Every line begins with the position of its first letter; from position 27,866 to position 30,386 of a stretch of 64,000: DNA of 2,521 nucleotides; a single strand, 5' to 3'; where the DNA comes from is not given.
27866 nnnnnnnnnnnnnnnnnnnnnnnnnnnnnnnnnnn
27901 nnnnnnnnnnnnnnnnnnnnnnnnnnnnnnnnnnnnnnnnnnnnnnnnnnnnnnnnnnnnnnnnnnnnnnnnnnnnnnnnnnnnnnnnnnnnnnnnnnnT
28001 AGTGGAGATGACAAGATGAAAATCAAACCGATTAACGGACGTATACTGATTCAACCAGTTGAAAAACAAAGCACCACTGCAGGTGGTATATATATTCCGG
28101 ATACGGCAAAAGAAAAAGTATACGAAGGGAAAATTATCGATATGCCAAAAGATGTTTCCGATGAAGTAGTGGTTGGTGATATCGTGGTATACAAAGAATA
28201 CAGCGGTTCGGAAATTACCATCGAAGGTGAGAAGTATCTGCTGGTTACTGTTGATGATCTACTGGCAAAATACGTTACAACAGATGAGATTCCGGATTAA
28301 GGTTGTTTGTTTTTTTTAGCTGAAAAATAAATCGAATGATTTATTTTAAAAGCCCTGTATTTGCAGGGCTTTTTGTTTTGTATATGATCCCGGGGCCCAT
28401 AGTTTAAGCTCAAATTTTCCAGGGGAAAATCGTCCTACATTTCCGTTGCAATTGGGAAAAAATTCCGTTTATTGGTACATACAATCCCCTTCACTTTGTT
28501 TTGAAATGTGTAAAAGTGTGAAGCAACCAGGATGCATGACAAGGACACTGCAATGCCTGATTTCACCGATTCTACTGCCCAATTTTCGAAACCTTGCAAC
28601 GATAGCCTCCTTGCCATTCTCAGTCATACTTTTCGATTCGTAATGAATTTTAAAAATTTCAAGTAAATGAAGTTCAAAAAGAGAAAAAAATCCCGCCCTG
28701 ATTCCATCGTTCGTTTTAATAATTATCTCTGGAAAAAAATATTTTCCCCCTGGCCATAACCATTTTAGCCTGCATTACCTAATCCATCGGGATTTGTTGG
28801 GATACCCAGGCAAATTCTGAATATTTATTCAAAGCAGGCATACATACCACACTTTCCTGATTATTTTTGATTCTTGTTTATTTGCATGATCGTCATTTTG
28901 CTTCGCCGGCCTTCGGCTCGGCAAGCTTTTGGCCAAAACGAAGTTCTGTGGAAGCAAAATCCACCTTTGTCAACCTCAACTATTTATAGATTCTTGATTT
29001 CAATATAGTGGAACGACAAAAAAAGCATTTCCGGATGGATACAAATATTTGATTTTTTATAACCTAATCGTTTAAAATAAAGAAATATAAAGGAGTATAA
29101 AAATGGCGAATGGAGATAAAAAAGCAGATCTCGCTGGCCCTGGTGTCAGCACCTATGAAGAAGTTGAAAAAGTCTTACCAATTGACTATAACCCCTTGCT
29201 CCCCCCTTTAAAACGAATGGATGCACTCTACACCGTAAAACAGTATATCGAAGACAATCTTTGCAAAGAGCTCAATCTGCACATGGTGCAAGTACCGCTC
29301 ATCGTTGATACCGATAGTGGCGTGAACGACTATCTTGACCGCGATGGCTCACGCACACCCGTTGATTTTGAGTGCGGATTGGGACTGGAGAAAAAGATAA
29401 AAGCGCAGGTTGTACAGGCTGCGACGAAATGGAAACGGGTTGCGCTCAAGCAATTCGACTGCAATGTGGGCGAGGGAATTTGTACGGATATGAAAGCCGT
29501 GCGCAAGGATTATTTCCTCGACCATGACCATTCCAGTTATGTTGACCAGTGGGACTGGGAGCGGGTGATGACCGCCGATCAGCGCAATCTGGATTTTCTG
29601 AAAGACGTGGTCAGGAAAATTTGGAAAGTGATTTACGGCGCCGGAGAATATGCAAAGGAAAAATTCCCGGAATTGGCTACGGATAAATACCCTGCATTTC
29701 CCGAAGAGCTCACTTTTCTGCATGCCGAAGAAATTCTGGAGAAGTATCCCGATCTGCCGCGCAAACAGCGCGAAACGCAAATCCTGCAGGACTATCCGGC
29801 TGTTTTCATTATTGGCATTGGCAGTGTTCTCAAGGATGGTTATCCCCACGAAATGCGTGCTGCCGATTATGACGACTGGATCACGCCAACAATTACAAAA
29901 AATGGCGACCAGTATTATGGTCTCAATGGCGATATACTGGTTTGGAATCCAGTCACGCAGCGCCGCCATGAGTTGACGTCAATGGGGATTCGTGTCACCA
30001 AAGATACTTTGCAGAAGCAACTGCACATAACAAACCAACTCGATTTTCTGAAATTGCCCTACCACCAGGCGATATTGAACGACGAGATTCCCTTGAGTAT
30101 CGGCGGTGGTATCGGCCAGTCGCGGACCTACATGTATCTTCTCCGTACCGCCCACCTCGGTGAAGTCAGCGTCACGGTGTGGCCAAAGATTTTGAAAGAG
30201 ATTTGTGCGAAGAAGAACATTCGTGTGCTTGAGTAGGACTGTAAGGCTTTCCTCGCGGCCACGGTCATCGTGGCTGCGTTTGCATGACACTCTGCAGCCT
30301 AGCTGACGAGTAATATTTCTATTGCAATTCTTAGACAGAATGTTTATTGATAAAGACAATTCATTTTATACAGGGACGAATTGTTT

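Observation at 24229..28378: Unusual redox cluster: atypical Trx, NADPH-motif-less TrxR, TehA/SLAC1 channel, DUF302, Trx-Grx fusion and orphan GroES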

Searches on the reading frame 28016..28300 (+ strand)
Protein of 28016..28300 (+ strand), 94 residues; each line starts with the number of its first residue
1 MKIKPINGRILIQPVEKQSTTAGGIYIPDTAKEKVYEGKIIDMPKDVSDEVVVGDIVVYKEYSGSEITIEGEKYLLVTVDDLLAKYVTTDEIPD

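Call 3: search_protein_families(library=pfam, proteins=[window:28016-28300:+], max_evalue=0.01)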
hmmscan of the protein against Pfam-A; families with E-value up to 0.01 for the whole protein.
window:28016-28300:+ (94 aa): 2 families
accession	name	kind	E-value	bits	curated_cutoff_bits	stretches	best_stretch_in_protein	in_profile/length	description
PF00166.26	Cpn10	-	5e-22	78.2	21.1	1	2-86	1-93/93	Chaperonin 10 Kd subunit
PF01989.23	AcnX_swivel_put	-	0.0014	18.9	27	0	37-66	11-40/80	Aconitase X swivel domain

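Call 4: search_protein_families(library=ncbifam, proteins=[window:28016-28300:+], max_evalue=0.01)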
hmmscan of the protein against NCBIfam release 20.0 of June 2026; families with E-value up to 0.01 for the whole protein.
window:28016-28300:+ (94 aa): 15 families
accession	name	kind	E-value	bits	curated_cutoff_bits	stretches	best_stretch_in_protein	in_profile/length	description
NF001537.0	PRK00364.3-3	equivalog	3e-23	81.9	109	1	1-83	1-82/86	co-chaperone GroES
NF001531.0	PRK00364.2-2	subfamily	8.5e-23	80.2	96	1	1-84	1-91/94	co-chaperone GroES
NF011106.0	PRK14533.1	equivalog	3e-21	75.1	128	1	1-85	1-88/91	co-chaperonin GroES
NF001530.0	PRK00364.1-6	equivalog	2.5e-20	72.3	136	1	2-84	10-100/104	co-chaperone GroES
NF001533.0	PRK00364.2-4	subfamily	6.4e-20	71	99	1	1-85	4-96/98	co-chaperone GroES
NF001534.0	PRK00364.2-5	equivalog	2.3e-19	69.2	120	1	3-84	2-91/94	co-chaperone GroES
NF001539.0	PRK00364.3-5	equivalog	7.7e-19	67.6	122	1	1-86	1-89/91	co-chaperone GroES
NF001529.0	PRK00364.1-5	subfamily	3.6e-17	62.3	133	1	1-83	1-91/95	co-chaperone GroES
NF001532.0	PRK00364.2-3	equivalog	1.1e-16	60.6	130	1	3-84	2-91/94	co-chaperone GroES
NF001527.0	PRK00364.1-2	subfamily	1.5e-16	60.3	120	1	1-84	1-92/96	co-chaperone GroES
NF001538.0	PRK00364.3-4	equivalog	1.3e-14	54.1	142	1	2-84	5-88/92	co-chaperone GroES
NF001535.0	PRK00364.3-1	equivalog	4.2e-13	49.4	215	1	1-84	1-87/118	co-chaperone GroES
NF001526.0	PRK00364.1-1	subfamily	1.3e-08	35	130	1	1-84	1-93/96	co-chaperone GroES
NF001536.0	PRK00364.3-2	equivalog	3.7e-08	33.3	147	1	1-84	1-97/109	co-chaperone GroES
NF001528.0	PRK00364.1-4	equivalog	8.2e-06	25.9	119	1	3-83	2-80/95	co-chaperone GroES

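Call 91: search_solved_structures(query=window:28016-28300:+, max_evalue=0.01)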
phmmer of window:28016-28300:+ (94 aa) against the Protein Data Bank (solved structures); distinct sequences matched with E-value up to 0.01: 18.
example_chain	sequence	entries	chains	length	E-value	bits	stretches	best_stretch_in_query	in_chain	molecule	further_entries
7ekq_R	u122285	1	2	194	1.2e-17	67.1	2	3-89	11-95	Cpn20 co-chaperonin subunit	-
1hx5_A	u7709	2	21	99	3e-16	62.6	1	2-84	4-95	10 KDA CHAPERONIN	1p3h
1wnr_A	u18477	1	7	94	3.4e-16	62.4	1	3-84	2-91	10 kDa chaperonin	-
4v4o_O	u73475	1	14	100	4.1e-16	62.2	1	3-84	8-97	cpn10(GroES)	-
3nx6_A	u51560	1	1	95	1.5e-14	57.2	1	1-84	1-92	10kDa chaperonin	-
1lep_A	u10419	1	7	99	3.3e-14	56.1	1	1-84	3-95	CHAPERONIN-10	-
8wuw_a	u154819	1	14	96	1.2e-13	54.3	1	2-84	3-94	Co-chaperonin GroES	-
7ekq_Q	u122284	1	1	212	1.3e-13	54.2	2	3-85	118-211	Chaperonin 23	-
8wux_a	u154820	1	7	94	1.6e-13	53.9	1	3-84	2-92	Co-chaperonin GroES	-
8wuc_a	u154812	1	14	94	1.3e-12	51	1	2-84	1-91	Co-chaperonin GroES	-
7ekq_P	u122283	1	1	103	1.1e-10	44.9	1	2-83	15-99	Chaperonin 11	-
6mrc_V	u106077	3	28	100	3.4e-07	33.7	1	2-87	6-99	10 kDa heat shock protein, mitochondrial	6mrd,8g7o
4pj1_O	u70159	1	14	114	3.5e-07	33.6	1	2-88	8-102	10 kDa heat shock protein, mitochondrial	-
13kk_F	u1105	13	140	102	3.7e-07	33.6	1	2-87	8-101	10 kDa heat shock protein, mitochondrial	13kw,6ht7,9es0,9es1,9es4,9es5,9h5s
8g7n_O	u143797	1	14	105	4.1e-07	33.4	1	2-87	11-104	10 kDa heat shock protein, mitochondrial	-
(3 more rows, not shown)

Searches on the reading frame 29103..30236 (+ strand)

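Call 94: search_protein_families(library=pfam, max_evalue=0.001, proteins=[window:29103-30236:+])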
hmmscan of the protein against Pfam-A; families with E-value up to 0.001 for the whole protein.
window:29103-30236:+ (377 aa): 1 family
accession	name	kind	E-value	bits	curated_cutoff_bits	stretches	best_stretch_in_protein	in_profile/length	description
PF03590.20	AsnA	-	3.4e-81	272.8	27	1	41-286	3-227/228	Aspartate-ammonia ligase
